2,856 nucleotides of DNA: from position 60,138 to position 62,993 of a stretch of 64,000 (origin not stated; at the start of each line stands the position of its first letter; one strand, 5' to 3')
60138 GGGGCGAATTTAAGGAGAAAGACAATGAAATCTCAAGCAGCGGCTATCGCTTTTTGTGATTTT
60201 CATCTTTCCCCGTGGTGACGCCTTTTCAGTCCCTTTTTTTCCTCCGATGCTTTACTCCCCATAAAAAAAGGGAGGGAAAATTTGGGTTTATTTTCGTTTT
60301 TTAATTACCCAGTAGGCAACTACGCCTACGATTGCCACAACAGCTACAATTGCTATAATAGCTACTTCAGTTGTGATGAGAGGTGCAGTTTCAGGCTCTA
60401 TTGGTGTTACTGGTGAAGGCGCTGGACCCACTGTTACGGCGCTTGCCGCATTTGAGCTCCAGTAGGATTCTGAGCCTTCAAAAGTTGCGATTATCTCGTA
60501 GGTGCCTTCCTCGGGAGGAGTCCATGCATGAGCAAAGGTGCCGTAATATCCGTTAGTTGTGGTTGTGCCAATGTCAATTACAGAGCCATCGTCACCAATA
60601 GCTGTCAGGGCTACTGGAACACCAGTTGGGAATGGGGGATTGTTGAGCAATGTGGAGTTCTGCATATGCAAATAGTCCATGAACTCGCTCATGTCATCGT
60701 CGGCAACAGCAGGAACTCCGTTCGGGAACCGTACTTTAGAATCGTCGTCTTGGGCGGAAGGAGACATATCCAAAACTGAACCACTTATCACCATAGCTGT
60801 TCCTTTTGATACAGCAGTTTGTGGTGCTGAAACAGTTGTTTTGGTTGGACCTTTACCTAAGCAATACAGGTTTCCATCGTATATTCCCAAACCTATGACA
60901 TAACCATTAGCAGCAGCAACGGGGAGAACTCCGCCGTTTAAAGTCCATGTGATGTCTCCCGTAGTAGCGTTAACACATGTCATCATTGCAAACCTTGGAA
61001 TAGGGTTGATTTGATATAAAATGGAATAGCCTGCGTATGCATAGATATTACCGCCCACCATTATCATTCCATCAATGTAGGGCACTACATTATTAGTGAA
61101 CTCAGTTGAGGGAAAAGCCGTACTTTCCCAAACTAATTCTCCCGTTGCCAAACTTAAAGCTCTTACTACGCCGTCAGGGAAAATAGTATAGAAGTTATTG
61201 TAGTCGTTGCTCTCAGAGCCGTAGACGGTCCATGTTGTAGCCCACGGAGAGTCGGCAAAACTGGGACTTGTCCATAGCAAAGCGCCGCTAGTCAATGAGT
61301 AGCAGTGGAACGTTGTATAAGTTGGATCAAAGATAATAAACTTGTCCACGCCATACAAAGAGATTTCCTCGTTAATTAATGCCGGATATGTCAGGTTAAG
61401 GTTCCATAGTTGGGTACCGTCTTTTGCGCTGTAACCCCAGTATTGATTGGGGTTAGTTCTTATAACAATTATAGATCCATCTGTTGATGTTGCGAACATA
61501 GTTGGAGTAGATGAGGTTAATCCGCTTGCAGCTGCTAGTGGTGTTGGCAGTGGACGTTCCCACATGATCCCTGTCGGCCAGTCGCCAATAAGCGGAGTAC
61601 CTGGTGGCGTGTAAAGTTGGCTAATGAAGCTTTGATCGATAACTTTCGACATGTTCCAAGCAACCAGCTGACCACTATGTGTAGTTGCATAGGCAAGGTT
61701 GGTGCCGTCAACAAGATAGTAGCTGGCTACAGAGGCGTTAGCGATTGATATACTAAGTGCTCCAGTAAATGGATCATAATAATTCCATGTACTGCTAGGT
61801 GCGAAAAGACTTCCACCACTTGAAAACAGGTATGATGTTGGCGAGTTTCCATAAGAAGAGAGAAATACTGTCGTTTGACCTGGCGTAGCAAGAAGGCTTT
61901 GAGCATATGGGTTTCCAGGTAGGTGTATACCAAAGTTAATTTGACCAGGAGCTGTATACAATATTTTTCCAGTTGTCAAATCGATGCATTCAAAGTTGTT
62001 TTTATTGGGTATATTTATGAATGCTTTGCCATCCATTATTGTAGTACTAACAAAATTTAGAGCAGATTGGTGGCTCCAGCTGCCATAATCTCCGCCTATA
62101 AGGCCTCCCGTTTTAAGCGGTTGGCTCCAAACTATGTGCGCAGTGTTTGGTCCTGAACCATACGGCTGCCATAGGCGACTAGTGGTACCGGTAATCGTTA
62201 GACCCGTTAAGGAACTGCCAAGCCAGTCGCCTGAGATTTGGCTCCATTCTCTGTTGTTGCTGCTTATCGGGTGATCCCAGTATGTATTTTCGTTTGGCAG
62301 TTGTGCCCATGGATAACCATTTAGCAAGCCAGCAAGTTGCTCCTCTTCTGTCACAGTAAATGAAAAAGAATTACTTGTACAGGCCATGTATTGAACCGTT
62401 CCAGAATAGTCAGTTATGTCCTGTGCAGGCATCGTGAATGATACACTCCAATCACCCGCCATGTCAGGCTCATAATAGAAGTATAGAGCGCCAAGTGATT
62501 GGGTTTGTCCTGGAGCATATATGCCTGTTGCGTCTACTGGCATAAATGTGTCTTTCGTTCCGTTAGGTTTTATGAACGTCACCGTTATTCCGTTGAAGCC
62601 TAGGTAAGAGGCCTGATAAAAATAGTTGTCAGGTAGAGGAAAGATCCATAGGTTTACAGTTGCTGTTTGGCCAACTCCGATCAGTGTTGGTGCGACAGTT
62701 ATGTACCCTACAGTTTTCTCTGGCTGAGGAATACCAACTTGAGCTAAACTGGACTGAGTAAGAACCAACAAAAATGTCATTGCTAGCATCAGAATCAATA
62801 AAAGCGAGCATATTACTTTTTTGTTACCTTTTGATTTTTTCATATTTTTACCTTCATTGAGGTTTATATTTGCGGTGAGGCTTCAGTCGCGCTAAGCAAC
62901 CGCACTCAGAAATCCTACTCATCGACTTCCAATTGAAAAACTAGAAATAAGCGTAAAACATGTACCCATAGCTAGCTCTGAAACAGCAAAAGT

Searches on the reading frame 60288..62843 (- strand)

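Call 92: search_protein_families(library=pfam, proteins=[window:60288-62843:-], max_evalue=0.001)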
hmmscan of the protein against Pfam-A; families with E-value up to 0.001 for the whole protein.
window:60288-62843:- (851 aa): 2 families
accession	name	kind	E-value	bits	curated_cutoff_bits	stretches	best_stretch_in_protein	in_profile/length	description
PF13360.13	PQQ_2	-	1.1e-11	45.3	27.6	1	449-661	29-221/233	Outer membrane protein assembly factor BamB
PF13570.13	Beta-prop_ACSF4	-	0.00011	22.2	133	0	427-586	168-309/329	Beta-alanine-activating enzyme, beta-propeller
